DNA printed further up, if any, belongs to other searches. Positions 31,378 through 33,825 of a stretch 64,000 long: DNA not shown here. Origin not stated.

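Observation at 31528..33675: Gingipain-type C25 cysteine peptidase, very close to RgpB in the catalytic core but apparently lacking a T9SS C-terminal sorting domain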

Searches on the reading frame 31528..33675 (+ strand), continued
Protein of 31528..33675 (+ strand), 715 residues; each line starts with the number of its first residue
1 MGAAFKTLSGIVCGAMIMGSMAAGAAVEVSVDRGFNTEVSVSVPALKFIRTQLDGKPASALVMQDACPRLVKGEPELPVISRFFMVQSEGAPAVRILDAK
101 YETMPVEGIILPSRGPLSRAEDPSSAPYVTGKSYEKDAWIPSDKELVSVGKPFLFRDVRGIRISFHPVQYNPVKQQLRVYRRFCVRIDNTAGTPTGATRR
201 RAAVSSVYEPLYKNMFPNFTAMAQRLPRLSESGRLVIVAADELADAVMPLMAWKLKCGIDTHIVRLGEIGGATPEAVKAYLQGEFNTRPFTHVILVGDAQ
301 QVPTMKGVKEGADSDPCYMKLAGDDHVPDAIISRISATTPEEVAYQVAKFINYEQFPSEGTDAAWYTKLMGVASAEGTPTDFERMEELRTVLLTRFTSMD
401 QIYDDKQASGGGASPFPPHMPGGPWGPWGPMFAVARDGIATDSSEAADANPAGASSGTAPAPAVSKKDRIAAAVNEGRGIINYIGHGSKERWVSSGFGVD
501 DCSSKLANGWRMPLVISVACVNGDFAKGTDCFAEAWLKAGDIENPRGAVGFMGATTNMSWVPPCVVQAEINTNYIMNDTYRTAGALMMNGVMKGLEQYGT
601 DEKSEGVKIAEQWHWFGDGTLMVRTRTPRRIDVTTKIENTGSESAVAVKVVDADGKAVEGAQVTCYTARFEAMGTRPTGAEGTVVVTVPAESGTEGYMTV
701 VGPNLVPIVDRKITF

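Call 39: fold_search(model_id=the predicted structure, library=pdb)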
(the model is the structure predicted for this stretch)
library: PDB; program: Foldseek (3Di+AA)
matches with E <= 10: 1474; with E <= 0.001: 11
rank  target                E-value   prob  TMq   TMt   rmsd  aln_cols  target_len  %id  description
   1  1cvr                  9.4e-35  1.00  0.54  0.88   2.5       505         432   26  Crystal structure of the Arg specific cysteine proteinase gingipain R (RGPB) (released 2000-03-01)
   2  4ief_B                2.0e-34  1.00  0.53  0.88   2.7       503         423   26  Complex of Porphyromonas gingivalis RgpB pro- and mature domains (released 2013-04-10)
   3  4ief_D                2.9e-34  1.00  0.54  0.89   2.6       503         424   26  Complex of Porphyromonas gingivalis RgpB pro- and mature domains (released 2013-04-10)
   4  6i9a_A                1.2e-27  1.00  0.51  0.79   4.5       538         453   16  Porphyromonas gingivalis gingipain K (Kgp) in complex with inhibitor KYT-36 (released 2019-03-13)
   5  4rbm                  4.0e-27  1.00  0.52  0.81   4.2       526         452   17  Porphyromonas gingivalis gingipain K (Kgp) catalytic and immunoglobulin superfamily-like domains (released 2014-10-08)
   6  4ief_C                6.4e-20  1.00  0.25  0.88   2.2       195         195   31  Complex of Porphyromonas gingivalis RgpB pro- and mature domains (released 2013-04-10)
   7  4ief_E                1.7e-19  1.00  0.25  0.89   2.1       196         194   31  Complex of Porphyromonas gingivalis RgpB pro- and mature domains (released 2013-04-10)
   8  4ief_A                2.1e-19  1.00  0.24  0.87   2.8       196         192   32  Complex of Porphyromonas gingivalis RgpB pro- and mature domains (released 2013-04-10)
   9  4ief_G                2.8e-19  1.00  0.25  0.90   2.1       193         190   30  Complex of Porphyromonas gingivalis RgpB pro- and mature domains (released 2013-04-10)
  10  5mun_A                5.1e-12  1.00  0.22  0.77   3.1       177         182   20  Structural insight into zymogenic latency of gingipain K from Porphyromonas gingivalis. (released 2017-02-22)
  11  5mun_B                6.4e-12  1.00  0.21  0.76   3.5       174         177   18  Structural insight into zymogenic latency of gingipain K from Porphyromonas gingivalis. (released 2017-02-22)
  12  3hn3_E                2.3e-03  1.00  0.09  0.11   5.4       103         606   16  Human beta-glucuronidase at 1.7 A resolution (released 2009-12-01)
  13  8vhx_H                2.9e-03  1.00  0.10  0.18  10.0       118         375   25  Cryo-EM of neck of bacteriophage Chi (released 2024-10-02)
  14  8xrt_A                3.5e-03  0.66  0.15  0.15  15.8       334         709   13  The crystal structure of a GH3 enzyme CcBgl3B (released 2024-04-10)
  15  8aca_A                3.7e-03  1.00  0.10  0.41   5.8       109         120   14  SDBC DR_0644 subunit, only-Cu Superoxide Dismutase (released 2023-04-12)
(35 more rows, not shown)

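Call 53: find_related_loci(query=A1, collection=genome_contigs, flank=10000)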
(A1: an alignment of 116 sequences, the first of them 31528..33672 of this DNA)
Query A1 (715 aa) in genome_contigs; peptide patterns used: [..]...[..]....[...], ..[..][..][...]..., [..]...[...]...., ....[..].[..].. (x = any residue, [..] = any of these).
600 stretches matched a pattern (row limit reached: there are more); 542 encode a relative of the query (tblastn E <= 1e-3); the best 80 are kept; 80 distinct loci.
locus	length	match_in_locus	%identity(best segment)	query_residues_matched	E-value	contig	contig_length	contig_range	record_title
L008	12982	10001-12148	92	1-715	0e+0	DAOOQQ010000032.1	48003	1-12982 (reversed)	MAG TPA_asm: Candidatus Ozemobacteraceae bacterium isolate AMR_MDS_2567 NODE_817_length_48003_cov_8.019855, whole genome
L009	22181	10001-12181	54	11-715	0e+0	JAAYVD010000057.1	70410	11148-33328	MAG: Candidatus Riflebacteria bacterium isolate AS27yjCOA_28 60341_AS27, whole genome shotgun sequence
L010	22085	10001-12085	54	18-715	0e+0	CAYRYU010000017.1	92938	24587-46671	MAG TPA_asm: uncultured bacterium isolate binchicken_co66_92 genome assembly, contig: NODE_451_length_92938_cov_20.40644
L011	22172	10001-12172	53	10-715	0e+0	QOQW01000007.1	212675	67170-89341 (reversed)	MAG: Candidatus Ozemobacter sibiricus isolate BY5 NODE_66, whole genome shotgun sequence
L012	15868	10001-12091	48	25-715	0e+0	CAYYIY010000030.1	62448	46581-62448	MAG TPA_asm: uncultured bacterium isolate binchicken_co135_188 genome assembly, contig: NODE_1062_length_62448_cov_4.197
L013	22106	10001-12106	45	9-715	0e+0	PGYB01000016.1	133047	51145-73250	MAG: Candidatus Riflebacteria bacterium HGW-Riflebacteria-1 bjp_ig2103_scaffold_191, whole genome shotgun sequence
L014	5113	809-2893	46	11-715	0e+0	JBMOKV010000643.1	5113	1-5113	MAG: Candidatus Rifleibacteriota bacterium isolate Betzabe_MAG007 MAG007_643, whole genome shotgun sequence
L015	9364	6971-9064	44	11-715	0e+0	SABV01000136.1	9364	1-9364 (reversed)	MAG: Erysipelotrichia bacterium isolate INTA.CYC.134 contig-100_6648, whole genome shotgun sequence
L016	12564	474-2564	44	11-715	0e+0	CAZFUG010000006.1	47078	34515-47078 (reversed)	MAG TPA_asm: uncultured bacterium isolate binchicken_co115_14 genome assembly, contig: NODE_1370_length_47078_cov_4.9671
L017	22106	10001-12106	46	6-715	0e+0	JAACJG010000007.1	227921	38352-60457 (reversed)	MAG: Candidatus Rifleibacterium amylolyticum isolate CH46 Scaffold06, whole genome shotgun sequence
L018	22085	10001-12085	45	5-715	0e+0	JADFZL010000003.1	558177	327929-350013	MAG: Candidatus Riflebacteria bacterium isolate nHGRbin4 nHGR_bin4_NODE_3_length_558177_cov_18.082265, whole genome shot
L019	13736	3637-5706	45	12-715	0e+0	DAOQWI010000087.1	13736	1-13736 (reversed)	MAG TPA_asm: Candidatus Ozemobacteraceae bacterium isolate AMR_MDS_1066 NODE_4951_length_13736_cov_7.215628, whole genom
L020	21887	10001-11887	45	27-715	0e+0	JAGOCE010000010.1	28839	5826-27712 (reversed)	Candidatus Ozemobacteraceae bacterium isolate Go_SlDig_bin_287 Go_SlDig_4407_length_28839_cov_7.204061, whole genome sho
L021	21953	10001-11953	42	2-715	2e-180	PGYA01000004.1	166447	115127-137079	MAG: Candidatus Riflebacteria bacterium HGW-Riflebacteria-2 bjp_ig2102_scaffold_141, whole genome shotgun sequence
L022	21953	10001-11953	42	2-715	9e-179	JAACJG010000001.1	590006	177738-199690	MAG: Candidatus Rifleibacterium amylolyticum isolate CH46 Scaffold00, whole genome shotgun sequence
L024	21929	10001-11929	41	7-715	4e-176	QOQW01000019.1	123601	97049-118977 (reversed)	MAG: Candidatus Ozemobacter sibiricus isolate BY5 NODE_161, whole genome shotgun sequence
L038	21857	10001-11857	36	27-715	3e-130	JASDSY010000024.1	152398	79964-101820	MAG: Candidatus Wallbacteria bacterium isolate P24860_112_MAG_55 P24860_112_S10_metaspades_46_length_152398_cov_28, whol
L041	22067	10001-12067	34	8-714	6e-121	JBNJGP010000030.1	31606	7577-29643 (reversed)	MAG: Candidatus Muiribacteriota bacterium isolate Y22_30dBSe2.bin.75 NODE_582_length_31606_cov_12.553433, whole genome s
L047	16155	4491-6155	36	19-633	1e-111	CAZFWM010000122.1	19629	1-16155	MAG TPA_asm: uncultured Thermodesulfobacteriota bacterium isolate SRP077602_co7_231 genome assembly, contig: NODE_13751_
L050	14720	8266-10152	33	24-709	9e-110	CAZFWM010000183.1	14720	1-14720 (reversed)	MAG TPA_asm: uncultured Thermodesulfobacteriota bacterium isolate SRP077602_co7_231 genome assembly, contig: NODE_19579_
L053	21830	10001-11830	35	39-714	2e-115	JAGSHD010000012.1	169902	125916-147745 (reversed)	MAG: Candidatus Cloacimonadota bacterium isolate GY13CL_bin.7 k141_145039_length_169902_cov_38.3756, whole genome shotgu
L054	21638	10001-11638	34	15-618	1e-105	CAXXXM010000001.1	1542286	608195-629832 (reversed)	MAG: Melioribacteraceae bacterium isolate 19b69164-f2ba-4969-9034-9b84567f6f9b genome assembly, contig: contig_1, whole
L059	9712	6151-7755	36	34-633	4e-95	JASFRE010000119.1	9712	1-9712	MAG: Candidatus Eiseniibacteriota bacterium isolate D1103M02metaG_Bin_100 D1103M02metaG_FD_scaffold_2634_c1, whole genom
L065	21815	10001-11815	33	37-705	1e-100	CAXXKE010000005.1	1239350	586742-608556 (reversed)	MAG: Candidatus Krumholzibacteriia bacterium isolate 6e48df6a-8f97-42e3-8007-6ecbf69f3fc6 genome assembly, contig: conti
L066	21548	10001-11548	34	53-623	5e-100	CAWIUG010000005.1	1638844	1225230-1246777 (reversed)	MAG: uncultured Bacteroidetes bacterium isolate MFD01721.bin.1.137 genome assembly, contig: contig_16827, whole genome s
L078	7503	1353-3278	31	3-709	1e-94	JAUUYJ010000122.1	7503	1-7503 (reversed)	MAG: Candidatus Zixiibacteriota bacterium isolate CSMAG_164 CSMAG_164_k127_10710849_length_7503_cov_40.5506, whole genom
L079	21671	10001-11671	34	72-690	2e-94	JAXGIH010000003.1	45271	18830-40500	MAG: Candidatus Cloacimonas sp. isolate AnMBR.bin134 bin134_3, whole genome shotgun sequence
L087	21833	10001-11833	31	37-707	2e-93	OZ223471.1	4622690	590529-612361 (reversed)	MAG: Bacteroidales bacterium isolate a5dadea3-f0cc-47fd-ae8e-5886e0073126 genome assembly, chromosome: 1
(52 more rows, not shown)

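Call 58: search_protein_families(library=ncbifam, proteins=[L054:9911-13615:+, L066:9827-13531:+, L087:9869-13453:+, L065:9860-14584:+, L059:5839-9591:+, L041:9977-12070:+, L038:9878-11857:+, L053:9821-11872:+, L024:9707-11929:+], max_evalue=0.01)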
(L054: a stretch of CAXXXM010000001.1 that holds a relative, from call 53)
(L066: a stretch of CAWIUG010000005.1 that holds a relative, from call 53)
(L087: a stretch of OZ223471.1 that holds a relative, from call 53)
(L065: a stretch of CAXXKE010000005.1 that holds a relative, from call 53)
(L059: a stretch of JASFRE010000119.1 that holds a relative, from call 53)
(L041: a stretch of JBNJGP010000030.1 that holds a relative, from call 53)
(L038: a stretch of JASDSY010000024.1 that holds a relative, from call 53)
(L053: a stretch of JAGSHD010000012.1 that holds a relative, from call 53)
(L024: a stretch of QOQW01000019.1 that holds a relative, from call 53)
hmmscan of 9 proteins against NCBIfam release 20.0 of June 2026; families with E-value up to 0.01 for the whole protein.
L054:9911-13615:+ (1235 aa): 2 families
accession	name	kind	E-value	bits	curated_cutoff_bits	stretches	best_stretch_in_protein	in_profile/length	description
TIGR04183.1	Por_Secre_tail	domain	1.6e-10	40.8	23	1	1157-1232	2-70/72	T9SS type A sorting domain-containing protein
NF052323.1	T9SSA_dep_M6i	equivalog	5.7e-10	37.8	600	1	1156-1234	960-1037/1043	T9SS-dependent M6-like inactivated metalloprotease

L066:9827-13531:+ (1235 aa): 7 families
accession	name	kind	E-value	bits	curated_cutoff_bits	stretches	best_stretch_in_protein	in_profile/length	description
NF033707.1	T9SS_sortase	equivalog_domain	3.8e-16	57.9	420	2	1131-1222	980-1077/1095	type IX secretion system sortase PorU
NF052324.1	PorU_rel_Nterm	equivalog_domain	2.1e-10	39.4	450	1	332-593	522-784/879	putative type IX secretion system sortase PorU2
TIGR04183.1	Por_Secre_tail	domain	2.3e-08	33.9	23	1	1152-1231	2-69/72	T9SS type A sorting domain-containing protein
NF052323.1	T9SSA_dep_M6i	equivalog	1.1e-05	23.6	600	1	1151-1225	960-1028/1043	T9SS-dependent M6-like inactivated metalloprotease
NF038113.1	T9SSA_dep_M36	equivalog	5.9e-05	21.4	885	1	1137-1233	783-868/869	T9SS-dependent M36 family metallopeptidase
NF009276.0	PRK12633.1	equivalog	0.00012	21.8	383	1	1160-1225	118-184/234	flagellar basal body rod modification protein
NF005176.1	PRK06655.1-1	equivalog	0.0016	18.4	230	1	1170-1223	97-150/197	flagellar hook assembly protein FlgD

L087:9869-13453:+ (1195 aa): 6 families
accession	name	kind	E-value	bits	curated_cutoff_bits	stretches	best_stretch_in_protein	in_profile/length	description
NF033707.1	T9SS_sortase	equivalog_domain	2.8e-26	91.5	420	2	328-604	491-757/1095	type IX secretion system sortase PorU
TIGR04183.1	Por_Secre_tail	domain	1.7e-15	56.7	23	1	1117-1192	2-70/72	T9SS type A sorting domain-containing protein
NF052324.1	PorU_rel_Nterm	equivalog_domain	1.7e-14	53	450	1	280-578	456-765/879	putative type IX secretion system sortase PorU2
TIGR03900.1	prc_long_Delta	hypoth_equivalog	2.5e-10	39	660.95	1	785-866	664-746/973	MXAN_5808 family serine peptidase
NF038113.1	T9SSA_dep_M36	equivalog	5.5e-10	38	885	1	1112-1192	791-867/869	T9SS-dependent M36 family metallopeptidase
NF052323.1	T9SSA_dep_M6i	equivalog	4e-07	28.4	600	1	1117-1184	961-1028/1043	T9SS-dependent M6-like inactivated metalloprotease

L065:9860-14584:+ (1575 aa): 6 families
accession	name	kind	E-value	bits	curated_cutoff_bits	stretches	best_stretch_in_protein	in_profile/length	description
NF033707.1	T9SS_sortase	equivalog_domain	1.1e-16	59.7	420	2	1485-1561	995-1076/1095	type IX secretion system sortase PorU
TIGR04183.1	Por_Secre_tail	domain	2e-09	37.3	23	1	1492-1571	2-69/72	T9SS type A sorting domain-containing protein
NF052324.1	PorU_rel_Nterm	equivalog_domain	1.8e-06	26.5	450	1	334-570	520-760/879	putative type IX secretion system sortase PorU2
NF005176.1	PRK06655.1-1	equivalog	9.3e-06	25.7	230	1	1510-1567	97-156/197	flagellar hook assembly protein FlgD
NF052323.1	T9SSA_dep_M6i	equivalog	9.7e-06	23.8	600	1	1489-1562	958-1026/1043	T9SS-dependent M6-like inactivated metalloprotease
NF038113.1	T9SSA_dep_M36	equivalog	0.00034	18.9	885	1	1488-1572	792-867/869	T9SS-dependent M36 family metallopeptidase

L059:5839-9591:+ (1251 aa): 7 families
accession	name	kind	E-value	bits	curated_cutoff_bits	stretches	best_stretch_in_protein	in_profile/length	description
NF033707.1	T9SS_sortase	equivalog_domain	7.1e-14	50.4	420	2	1164-1237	998-1076/1095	type IX secretion system sortase PorU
TIGR03900.1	prc_long_Delta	hypoth_equivalog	6.7e-13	47.5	660.95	2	733-813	671-747/973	MXAN_5808 family serine peptidase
NF052324.1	PorU_rel_Nterm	equivalog_domain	7.5e-09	34.3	450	1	383-550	510-686/879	putative type IX secretion system sortase PorU2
TIGR04183.1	Por_Secre_tail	domain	1.6e-06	28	23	1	1167-1247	1-69/72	T9SS type A sorting domain-containing protein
NF038112.1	myxo_dep_M36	subfamily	2e-06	25.2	1500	1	733-790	866-920/1604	myxosortase-dependent M36 family metallopeptidase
NF005176.1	PRK06655.1-1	equivalog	3.3e-05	23.9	230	1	1186-1238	97-149/197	flagellar hook assembly protein FlgD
NF009276.0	PRK12633.1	equivalog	3.8e-05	23.5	383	1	1183-1235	126-178/234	flagellar basal body rod modification protein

L041:9977-12070:+ (698 aa): 2 families
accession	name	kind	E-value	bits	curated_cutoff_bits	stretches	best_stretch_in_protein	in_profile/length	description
NF052324.1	PorU_rel_Nterm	equivalog_domain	7.1e-13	47.6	450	1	459-549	609-697/879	putative type IX secretion system sortase PorU2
NF033707.1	T9SS_sortase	equivalog_domain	2.3e-11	42.1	420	1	463-515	587-640/1095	type IX secretion system sortase PorU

L038:9878-11857:+ (660 aa): 2 families
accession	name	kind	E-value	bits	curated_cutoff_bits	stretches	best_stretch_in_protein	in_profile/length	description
NF052324.1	PorU_rel_Nterm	equivalog_domain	1.6e-12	46.4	450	1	308-490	499-685/879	putative type IX secretion system sortase PorU2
NF033707.1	T9SS_sortase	equivalog_domain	1.9e-08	32.4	420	1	339-476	496-645/1095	type IX secretion system sortase PorU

L053:9821-11872:+ (684 aa): 2 families
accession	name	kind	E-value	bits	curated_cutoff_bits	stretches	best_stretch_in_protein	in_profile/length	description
NF052324.1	PorU_rel_Nterm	equivalog_domain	9.2e-11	40.6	450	1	330-582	508-765/879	putative type IX secretion system sortase PorU2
NF033707.1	T9SS_sortase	equivalog_domain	4.9e-10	37.7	420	1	337-498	480-659/1095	type IX secretion system sortase PorU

L024:9707-11929:+ (741 aa): 2 families
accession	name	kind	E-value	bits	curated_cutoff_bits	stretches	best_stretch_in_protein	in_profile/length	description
NF052324.1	PorU_rel_Nterm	equivalog_domain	3.1e-14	52.1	450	1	398-650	508-765/879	putative type IX secretion system sortase PorU2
NF033707.1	T9SS_sortase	equivalog_domain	1.1e-05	23.4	420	1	416-555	496-647/1095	type IX secretion system sortase PorU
